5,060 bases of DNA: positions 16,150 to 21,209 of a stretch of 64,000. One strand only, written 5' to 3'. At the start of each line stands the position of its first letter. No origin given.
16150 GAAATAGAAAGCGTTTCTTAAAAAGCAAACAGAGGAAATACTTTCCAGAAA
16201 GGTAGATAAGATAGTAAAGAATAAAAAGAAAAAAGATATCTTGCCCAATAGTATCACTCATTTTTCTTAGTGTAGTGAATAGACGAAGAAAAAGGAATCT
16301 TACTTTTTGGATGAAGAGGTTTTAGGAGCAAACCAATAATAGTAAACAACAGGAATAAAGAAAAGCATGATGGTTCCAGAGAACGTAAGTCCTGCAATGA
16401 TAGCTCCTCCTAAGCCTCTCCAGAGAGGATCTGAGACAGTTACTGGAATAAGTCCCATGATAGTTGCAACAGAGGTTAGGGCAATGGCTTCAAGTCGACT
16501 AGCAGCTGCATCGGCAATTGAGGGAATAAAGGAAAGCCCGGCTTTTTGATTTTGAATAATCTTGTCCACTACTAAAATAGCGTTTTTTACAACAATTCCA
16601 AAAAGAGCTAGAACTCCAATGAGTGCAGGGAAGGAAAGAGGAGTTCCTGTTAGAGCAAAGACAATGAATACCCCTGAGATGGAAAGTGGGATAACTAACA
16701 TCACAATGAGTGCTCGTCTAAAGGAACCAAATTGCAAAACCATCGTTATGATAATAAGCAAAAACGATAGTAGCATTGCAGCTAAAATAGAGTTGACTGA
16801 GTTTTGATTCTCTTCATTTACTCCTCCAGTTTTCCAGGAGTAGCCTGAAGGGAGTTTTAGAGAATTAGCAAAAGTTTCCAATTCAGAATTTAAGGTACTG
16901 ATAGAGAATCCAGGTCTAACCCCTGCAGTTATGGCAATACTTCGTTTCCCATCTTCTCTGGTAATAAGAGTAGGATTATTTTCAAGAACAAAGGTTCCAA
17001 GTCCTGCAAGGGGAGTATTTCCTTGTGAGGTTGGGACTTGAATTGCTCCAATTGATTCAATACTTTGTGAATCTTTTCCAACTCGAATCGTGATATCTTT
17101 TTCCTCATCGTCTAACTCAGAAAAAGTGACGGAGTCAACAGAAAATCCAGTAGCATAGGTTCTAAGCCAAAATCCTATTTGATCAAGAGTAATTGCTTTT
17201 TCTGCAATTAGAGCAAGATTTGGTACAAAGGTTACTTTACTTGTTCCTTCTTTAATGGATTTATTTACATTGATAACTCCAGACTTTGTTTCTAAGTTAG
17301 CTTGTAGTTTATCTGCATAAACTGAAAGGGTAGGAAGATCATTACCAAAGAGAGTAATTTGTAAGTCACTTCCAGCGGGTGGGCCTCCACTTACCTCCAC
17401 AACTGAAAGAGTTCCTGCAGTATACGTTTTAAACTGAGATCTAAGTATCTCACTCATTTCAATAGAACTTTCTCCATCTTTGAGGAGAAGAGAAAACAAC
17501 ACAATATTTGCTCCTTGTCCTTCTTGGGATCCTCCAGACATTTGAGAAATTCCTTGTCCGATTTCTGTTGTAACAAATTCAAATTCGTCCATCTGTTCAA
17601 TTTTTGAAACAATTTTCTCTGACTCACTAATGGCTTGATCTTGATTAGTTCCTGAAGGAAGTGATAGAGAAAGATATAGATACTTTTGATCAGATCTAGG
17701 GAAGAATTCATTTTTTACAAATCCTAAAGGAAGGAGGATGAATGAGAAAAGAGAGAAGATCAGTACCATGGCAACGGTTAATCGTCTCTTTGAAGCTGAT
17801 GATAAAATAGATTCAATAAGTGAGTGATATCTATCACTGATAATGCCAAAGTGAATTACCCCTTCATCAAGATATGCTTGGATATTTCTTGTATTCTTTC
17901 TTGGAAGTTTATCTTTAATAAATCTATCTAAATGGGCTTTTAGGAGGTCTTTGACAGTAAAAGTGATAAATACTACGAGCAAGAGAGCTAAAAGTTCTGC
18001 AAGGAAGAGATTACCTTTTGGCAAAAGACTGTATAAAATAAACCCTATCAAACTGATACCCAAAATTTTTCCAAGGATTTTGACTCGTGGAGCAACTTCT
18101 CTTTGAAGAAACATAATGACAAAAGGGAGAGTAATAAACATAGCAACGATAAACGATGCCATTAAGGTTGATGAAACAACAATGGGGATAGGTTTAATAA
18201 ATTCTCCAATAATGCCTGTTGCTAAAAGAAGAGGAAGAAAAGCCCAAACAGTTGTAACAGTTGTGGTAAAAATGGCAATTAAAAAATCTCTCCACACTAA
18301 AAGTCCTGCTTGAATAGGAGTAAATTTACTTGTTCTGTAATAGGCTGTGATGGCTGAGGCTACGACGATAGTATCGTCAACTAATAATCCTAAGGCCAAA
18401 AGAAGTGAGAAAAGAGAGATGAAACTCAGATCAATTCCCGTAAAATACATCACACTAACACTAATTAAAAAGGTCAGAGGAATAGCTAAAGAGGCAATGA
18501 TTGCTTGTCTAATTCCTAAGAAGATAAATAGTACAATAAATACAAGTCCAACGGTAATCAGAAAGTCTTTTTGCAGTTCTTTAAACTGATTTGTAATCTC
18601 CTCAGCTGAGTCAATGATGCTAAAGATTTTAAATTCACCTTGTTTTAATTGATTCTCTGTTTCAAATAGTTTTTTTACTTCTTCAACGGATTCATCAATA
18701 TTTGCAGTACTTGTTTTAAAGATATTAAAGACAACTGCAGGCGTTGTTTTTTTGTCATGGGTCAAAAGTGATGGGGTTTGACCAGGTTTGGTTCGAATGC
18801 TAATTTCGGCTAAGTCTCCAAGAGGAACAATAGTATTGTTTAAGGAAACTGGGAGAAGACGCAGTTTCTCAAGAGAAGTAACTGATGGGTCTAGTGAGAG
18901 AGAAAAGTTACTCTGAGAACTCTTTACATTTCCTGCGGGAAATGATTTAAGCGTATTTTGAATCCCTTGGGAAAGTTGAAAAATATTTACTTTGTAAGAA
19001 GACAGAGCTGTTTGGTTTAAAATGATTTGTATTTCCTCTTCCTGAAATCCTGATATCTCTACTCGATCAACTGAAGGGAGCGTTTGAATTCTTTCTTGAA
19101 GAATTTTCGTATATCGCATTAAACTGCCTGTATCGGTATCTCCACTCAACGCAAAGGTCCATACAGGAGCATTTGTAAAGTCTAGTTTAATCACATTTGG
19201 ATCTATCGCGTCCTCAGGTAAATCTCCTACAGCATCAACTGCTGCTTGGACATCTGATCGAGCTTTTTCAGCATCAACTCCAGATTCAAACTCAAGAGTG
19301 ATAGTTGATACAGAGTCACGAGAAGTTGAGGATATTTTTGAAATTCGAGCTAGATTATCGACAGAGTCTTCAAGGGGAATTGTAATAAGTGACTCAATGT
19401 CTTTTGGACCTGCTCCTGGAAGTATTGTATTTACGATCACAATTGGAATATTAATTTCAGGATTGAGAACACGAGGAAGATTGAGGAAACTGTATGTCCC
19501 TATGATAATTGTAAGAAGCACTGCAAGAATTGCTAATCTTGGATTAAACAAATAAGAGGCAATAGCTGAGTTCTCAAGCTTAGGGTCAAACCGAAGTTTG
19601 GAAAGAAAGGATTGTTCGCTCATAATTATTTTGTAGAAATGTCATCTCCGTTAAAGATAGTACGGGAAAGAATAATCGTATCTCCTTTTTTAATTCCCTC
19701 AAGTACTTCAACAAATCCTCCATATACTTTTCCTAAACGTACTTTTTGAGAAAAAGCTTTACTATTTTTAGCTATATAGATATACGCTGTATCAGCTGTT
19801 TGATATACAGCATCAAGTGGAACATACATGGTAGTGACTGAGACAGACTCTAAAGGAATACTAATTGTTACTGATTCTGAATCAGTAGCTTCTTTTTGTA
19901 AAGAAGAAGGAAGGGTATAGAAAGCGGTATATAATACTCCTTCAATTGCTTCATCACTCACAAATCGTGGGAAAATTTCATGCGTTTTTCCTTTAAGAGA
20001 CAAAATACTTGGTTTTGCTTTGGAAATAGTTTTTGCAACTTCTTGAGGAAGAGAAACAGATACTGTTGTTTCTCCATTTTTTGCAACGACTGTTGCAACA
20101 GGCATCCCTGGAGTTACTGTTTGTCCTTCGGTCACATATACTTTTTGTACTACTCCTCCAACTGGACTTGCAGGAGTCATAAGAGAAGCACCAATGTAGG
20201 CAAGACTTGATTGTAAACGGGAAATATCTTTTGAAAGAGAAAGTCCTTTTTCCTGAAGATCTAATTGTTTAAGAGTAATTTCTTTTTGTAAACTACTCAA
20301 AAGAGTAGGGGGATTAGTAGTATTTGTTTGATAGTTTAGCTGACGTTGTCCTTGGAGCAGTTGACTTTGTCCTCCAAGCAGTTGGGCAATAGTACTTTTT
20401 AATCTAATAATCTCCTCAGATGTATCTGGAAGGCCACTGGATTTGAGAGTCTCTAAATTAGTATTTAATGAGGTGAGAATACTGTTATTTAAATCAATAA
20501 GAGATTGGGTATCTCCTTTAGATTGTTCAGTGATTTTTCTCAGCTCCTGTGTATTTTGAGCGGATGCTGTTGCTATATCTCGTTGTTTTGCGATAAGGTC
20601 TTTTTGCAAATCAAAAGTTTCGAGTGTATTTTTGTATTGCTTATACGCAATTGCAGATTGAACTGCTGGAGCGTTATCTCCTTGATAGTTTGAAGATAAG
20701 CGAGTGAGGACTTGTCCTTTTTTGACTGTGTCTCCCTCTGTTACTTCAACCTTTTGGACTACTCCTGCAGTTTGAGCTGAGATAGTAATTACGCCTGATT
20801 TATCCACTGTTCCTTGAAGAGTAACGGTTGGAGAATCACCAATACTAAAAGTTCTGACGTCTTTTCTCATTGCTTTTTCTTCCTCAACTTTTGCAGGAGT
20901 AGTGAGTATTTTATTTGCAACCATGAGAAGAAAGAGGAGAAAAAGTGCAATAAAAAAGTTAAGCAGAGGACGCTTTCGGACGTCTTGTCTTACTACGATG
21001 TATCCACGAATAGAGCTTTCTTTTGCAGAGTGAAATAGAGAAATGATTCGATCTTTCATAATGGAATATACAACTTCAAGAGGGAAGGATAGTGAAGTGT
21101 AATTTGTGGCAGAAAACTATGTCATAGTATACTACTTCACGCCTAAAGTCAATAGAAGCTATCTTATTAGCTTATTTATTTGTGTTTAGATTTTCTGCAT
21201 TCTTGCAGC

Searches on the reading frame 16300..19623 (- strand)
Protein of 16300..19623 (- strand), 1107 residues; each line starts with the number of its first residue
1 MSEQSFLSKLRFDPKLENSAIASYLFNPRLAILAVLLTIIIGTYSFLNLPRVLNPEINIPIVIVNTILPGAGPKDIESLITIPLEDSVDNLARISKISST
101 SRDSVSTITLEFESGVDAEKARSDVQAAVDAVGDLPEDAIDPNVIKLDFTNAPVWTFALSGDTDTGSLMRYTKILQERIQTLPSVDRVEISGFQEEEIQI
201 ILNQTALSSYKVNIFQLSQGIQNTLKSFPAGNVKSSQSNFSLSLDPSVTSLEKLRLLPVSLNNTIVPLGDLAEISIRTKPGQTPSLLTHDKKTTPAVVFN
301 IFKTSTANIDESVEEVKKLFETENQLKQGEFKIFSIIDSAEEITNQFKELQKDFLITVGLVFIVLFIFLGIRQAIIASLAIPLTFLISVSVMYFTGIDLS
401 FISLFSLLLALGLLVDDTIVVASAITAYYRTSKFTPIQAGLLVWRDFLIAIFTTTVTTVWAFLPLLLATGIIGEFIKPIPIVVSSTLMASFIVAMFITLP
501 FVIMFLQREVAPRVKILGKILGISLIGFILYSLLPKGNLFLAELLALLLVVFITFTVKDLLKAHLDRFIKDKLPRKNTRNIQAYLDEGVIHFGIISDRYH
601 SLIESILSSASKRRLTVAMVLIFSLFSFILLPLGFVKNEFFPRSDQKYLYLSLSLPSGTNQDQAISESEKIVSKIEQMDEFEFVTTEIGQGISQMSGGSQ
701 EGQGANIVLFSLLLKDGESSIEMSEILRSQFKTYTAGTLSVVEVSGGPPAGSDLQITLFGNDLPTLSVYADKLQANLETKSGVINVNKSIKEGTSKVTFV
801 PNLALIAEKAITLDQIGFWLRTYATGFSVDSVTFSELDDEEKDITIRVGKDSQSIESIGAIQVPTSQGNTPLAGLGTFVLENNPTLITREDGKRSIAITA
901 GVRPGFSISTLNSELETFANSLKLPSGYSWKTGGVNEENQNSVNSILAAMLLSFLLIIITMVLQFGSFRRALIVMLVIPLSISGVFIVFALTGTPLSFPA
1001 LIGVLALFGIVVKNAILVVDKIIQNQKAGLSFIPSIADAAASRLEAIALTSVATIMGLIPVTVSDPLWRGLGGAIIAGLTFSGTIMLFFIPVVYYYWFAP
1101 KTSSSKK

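Call 77: search_protein_families(library=pfam, proteins=[window:16300-19623:-], max_evalue=0.00001)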
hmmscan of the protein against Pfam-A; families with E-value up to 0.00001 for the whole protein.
window:16300-19623:- (1107 aa): 1 family
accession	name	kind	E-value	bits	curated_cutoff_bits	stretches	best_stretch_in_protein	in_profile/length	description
PF00873.25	ACR_tran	-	4.7e-148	495.1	28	2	28-509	9-493/1021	AcrB/AcrD/AcrF family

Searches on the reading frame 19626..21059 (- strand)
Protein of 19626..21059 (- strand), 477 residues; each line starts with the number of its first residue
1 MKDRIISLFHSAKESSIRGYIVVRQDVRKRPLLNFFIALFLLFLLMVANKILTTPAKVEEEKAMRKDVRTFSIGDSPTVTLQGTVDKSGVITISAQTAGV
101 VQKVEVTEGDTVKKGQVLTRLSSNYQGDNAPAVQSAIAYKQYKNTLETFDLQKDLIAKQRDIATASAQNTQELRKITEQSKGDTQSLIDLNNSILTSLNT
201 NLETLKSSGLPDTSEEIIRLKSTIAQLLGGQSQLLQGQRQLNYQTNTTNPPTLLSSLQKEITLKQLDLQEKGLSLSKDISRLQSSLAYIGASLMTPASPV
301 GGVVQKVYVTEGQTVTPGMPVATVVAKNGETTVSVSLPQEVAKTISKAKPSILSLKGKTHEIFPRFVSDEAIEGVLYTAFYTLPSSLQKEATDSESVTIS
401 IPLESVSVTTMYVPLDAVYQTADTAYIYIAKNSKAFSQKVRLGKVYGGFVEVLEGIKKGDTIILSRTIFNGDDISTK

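Call 78: search_protein_families(library=pfam, proteins=[window:19626-21059:-], max_evalue=0.001)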
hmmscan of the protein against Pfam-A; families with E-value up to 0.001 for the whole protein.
window:19626-21059:- (477 aa): 5 families
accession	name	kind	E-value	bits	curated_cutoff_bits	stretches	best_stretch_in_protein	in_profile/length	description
PF13533.13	Biotin_lipoyl_2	-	1.4e-11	44.3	29.8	1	91-121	1-31/32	Biotin-lipoyl like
PF13437.12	HlyD_3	-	1.6e-09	38.8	22.2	1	298-358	4-65/106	HlyD family secretion protein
PF16576.10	HlyD_D23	-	1.2e-08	34.9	30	2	63-122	81-140/214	Barrel-sandwich domain of CusB or HlyD membrane-fusion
PF00364.28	Biotin_lipoyl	-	3.4e-08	33.6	22.1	1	91-121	43-73/73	Biotin-requiring enzyme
PF01551.29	Peptidase_M23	-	0.00061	20.4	28.7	0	100-135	51-85/96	Peptidase family M23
